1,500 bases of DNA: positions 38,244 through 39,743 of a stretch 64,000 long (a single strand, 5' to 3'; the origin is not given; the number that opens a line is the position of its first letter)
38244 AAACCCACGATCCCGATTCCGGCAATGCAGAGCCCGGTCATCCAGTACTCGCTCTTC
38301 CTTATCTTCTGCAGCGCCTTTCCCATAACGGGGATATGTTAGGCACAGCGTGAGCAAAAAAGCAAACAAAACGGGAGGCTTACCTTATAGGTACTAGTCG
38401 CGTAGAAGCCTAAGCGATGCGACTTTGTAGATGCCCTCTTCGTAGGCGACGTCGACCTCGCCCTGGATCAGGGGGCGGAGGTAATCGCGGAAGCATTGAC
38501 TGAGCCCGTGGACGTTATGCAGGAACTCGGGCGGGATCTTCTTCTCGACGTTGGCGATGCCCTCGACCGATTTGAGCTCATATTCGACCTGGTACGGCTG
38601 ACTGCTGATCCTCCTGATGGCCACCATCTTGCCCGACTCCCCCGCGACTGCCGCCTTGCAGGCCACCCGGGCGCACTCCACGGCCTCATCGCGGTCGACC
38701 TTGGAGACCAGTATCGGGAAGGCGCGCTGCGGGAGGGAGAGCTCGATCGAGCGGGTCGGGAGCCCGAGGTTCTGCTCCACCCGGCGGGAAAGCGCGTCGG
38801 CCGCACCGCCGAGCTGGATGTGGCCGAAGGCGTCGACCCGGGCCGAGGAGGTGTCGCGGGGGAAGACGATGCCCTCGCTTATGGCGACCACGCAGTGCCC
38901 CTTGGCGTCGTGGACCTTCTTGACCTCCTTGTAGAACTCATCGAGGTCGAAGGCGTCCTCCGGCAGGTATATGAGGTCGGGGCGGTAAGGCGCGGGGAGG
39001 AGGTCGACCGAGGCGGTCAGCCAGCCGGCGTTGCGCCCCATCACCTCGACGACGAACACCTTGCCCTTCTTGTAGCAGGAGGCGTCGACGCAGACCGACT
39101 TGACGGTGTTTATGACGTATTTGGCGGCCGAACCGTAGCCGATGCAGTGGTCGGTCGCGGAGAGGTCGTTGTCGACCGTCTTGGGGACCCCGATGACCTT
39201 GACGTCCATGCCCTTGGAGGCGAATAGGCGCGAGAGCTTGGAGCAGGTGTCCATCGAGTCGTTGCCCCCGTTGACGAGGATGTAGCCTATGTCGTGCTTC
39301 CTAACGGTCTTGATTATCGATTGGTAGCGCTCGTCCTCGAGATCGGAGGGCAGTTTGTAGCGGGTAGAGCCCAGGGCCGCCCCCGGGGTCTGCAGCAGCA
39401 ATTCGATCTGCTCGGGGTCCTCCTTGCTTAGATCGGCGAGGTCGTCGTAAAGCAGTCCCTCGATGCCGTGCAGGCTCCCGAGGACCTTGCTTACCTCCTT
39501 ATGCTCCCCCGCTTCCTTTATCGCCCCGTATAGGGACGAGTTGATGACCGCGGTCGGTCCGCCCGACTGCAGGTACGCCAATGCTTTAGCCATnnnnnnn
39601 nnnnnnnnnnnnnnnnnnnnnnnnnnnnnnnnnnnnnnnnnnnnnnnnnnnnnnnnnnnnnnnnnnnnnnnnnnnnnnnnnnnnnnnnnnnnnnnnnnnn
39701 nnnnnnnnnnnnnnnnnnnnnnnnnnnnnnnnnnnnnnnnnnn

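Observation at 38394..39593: Phosphofructokinase carries the Asp/Lys pair diagnostic of PPi-dependence, despite a family-I pyrophosphatase in the same window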

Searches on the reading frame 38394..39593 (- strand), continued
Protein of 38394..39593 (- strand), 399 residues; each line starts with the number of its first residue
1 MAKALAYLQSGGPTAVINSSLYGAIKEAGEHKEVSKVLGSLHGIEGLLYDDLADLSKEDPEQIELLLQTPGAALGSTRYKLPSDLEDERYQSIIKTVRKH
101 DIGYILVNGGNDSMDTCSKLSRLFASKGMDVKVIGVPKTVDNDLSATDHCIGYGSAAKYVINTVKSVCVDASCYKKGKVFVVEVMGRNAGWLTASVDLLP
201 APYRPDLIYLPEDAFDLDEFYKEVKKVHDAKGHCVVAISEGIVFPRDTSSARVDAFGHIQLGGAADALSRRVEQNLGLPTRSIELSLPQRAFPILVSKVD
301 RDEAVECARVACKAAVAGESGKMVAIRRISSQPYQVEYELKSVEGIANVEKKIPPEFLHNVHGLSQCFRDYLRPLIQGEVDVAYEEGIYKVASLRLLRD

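Call 74: fold_search(model_id=the predicted structure, library=pdb)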
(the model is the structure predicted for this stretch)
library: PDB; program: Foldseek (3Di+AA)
matches with E <= 10: 1299; with E <= 0.001: 109
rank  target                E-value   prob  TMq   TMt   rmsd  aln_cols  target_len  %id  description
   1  3k2q_A                5.1e-37  1.00  0.86  0.87   2.6       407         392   37  Crystal structure of Pyrophosphate-dependent phosphofructokinase from Marinobacter aquaeolei, NORTHEAST STRUCTURAL GEN (released 2009-11-17)
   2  3hno_A                5.8e-36  1.00  0.85  0.86   3.3       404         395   37  Crystal Structure of Pyrophosphate-dependent phosphofructokinase from Nitrosospira multiformis. Northeast Structural G (released 2009-06-30)
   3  3hno_D                3.7e-35  1.00  0.85  0.86   3.0       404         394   37  Crystal Structure of Pyrophosphate-dependent phosphofructokinase from Nitrosospira multiformis. Northeast Structural G (released 2009-06-30)
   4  2pfk_D                1.4e-21  1.00  0.66  0.84   3.2       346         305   25  THE CRYSTAL STRUCTURE OF UNLIGANDED PHOSPHOFRUCTOKINASE FROM ESCHERICHIA COLI (released 1989-01-09)
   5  6qu3_A                1.7e-21  1.00  0.69  0.60   6.7       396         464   21  Crystal Structure of Phosphofructokinase from Trypanosoma brucei in complex with an allosteric inhibitor ctcb360 (released 2020-03-18)
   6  5xz7                  1.8e-21  1.00  0.68  0.83   5.0       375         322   23  Crystal Structure of Phosphofructokinase from Staphylococcus aureus in complex with adenylylimidodiphosphate, the ATP an (released 2019-03-13)
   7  1zxx                  2.5e-21  1.00  0.65  0.79   3.3       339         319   26  The crystal structure of phosphofructokinase from Lactobacillus delbrueckii (released 2005-11-08)
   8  2pfk_A                3.7e-21  1.00  0.65  0.84   3.3       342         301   25  THE CRYSTAL STRUCTURE OF UNLIGANDED PHOSPHOFRUCTOKINASE FROM ESCHERICHIA COLI (released 1989-01-09)
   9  6qu3_B                4.2e-21  1.00  0.69  0.63   6.5       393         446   20  Crystal Structure of Phosphofructokinase from Trypanosoma brucei in complex with an allosteric inhibitor ctcb360 (released 2020-03-18)
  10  6qu3_D                1.0e-20  1.00  0.70  0.62   6.5       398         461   21  Crystal Structure of Phosphofructokinase from Trypanosoma brucei in complex with an allosteric inhibitor ctcb360 (released 2020-03-18)
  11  6qu5_H                2.1e-20  1.00  0.68  0.61   5.1       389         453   20  Crystal Structure of Phosphofructokinase from Trypanosoma brucei in complex with an allosteric inhibitor ctcb12 (released 2020-03-18)
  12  6qu5_A                2.4e-20  1.00  0.68  0.61   5.1       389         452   20  Crystal Structure of Phosphofructokinase from Trypanosoma brucei in complex with an allosteric inhibitor ctcb12 (released 2020-03-18)
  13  6qu3_C                2.4e-20  1.00  0.69  0.62   7.1       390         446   21  Crystal Structure of Phosphofructokinase from Trypanosoma brucei in complex with an allosteric inhibitor ctcb360 (released 2020-03-18)
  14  3f5m_C                2.7e-20  1.00  0.68  0.60   3.7       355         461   22  Crystal Structure of ATP-Bound Phosphofructokinase from Trypanosoma brucei (released 2008-11-25)
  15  6qu5_E                3.0e-20  1.00  0.68  0.61   5.2       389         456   20  Crystal Structure of Phosphofructokinase from Trypanosoma brucei in complex with an allosteric inhibitor ctcb12 (released 2020-03-18)
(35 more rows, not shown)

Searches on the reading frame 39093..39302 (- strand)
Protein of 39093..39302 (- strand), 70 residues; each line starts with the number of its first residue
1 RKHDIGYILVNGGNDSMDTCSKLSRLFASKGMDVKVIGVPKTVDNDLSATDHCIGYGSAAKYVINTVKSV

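Call 39: search_solved_structures(query=window:39093-39302:-, max_evalue=0.01, show_alignments=5)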
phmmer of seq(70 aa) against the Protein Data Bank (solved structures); distinct sequences matched with E-value up to 0.01: 22.
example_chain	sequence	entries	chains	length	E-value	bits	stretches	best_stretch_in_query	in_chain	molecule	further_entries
3hno_A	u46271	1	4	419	4.4e-19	71.3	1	2-64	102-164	Pyrophosphate-dependent phosphofructokinase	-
3k2q_A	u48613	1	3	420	1.4e-18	69.8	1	1-65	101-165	Pyrophosphate-dependent phosphofructokinase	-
1kzh_A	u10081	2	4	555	1.1e-06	32.2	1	3-61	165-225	phosphofructokinase | diphosphate--fructose-6-phosphate 1-phosphotransferase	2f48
2hig_A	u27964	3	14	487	1e-05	29.1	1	9-68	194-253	6-phospho-1-fructokinase | 6-phospho-1-fructokinase (ATP-dependent phosphofructokinase) | ATP-dependent 6-phosphofructokinase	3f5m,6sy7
6qu3_A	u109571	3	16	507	1.1e-05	29.1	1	9-68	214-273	ATP-dependent 6-phosphofructokinase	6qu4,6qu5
5xoe_A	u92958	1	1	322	2.6e-05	27.8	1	2-67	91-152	ATP-dependent 6-phosphofructokinase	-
5xz6_A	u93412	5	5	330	2.7e-05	27.8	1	2-67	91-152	ATP-dependent 6-phosphofructokinase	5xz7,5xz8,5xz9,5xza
44xa_A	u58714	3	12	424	7.3e-05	26.4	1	12-68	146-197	6-phosphofructokinase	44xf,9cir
3pfk_A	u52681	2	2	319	0.00014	25.6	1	1-68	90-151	PHOSPHOFRUCTOKINASE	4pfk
4i36_A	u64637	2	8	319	0.00014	25.6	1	1-68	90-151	6-phosphofructokinase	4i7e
3u39_A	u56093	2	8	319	0.00014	25.5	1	1-68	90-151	6-phosphofructokinase | PHOSPHOFRUCTOKINASE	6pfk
4i4i_A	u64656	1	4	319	0.00014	25.5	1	1-68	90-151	6-phosphofructokinase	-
1mto_A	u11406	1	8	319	0.00014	25.5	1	1-68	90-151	6-phosphofructokinase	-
4rh3_A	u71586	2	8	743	0.0011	22.7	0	32-68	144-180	ATP-dependent 6-phosphofructokinase, platelet type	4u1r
4wl0_A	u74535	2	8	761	0.0012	22.6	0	32-68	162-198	ATP-dependent 6-phosphofructokinase, platelet type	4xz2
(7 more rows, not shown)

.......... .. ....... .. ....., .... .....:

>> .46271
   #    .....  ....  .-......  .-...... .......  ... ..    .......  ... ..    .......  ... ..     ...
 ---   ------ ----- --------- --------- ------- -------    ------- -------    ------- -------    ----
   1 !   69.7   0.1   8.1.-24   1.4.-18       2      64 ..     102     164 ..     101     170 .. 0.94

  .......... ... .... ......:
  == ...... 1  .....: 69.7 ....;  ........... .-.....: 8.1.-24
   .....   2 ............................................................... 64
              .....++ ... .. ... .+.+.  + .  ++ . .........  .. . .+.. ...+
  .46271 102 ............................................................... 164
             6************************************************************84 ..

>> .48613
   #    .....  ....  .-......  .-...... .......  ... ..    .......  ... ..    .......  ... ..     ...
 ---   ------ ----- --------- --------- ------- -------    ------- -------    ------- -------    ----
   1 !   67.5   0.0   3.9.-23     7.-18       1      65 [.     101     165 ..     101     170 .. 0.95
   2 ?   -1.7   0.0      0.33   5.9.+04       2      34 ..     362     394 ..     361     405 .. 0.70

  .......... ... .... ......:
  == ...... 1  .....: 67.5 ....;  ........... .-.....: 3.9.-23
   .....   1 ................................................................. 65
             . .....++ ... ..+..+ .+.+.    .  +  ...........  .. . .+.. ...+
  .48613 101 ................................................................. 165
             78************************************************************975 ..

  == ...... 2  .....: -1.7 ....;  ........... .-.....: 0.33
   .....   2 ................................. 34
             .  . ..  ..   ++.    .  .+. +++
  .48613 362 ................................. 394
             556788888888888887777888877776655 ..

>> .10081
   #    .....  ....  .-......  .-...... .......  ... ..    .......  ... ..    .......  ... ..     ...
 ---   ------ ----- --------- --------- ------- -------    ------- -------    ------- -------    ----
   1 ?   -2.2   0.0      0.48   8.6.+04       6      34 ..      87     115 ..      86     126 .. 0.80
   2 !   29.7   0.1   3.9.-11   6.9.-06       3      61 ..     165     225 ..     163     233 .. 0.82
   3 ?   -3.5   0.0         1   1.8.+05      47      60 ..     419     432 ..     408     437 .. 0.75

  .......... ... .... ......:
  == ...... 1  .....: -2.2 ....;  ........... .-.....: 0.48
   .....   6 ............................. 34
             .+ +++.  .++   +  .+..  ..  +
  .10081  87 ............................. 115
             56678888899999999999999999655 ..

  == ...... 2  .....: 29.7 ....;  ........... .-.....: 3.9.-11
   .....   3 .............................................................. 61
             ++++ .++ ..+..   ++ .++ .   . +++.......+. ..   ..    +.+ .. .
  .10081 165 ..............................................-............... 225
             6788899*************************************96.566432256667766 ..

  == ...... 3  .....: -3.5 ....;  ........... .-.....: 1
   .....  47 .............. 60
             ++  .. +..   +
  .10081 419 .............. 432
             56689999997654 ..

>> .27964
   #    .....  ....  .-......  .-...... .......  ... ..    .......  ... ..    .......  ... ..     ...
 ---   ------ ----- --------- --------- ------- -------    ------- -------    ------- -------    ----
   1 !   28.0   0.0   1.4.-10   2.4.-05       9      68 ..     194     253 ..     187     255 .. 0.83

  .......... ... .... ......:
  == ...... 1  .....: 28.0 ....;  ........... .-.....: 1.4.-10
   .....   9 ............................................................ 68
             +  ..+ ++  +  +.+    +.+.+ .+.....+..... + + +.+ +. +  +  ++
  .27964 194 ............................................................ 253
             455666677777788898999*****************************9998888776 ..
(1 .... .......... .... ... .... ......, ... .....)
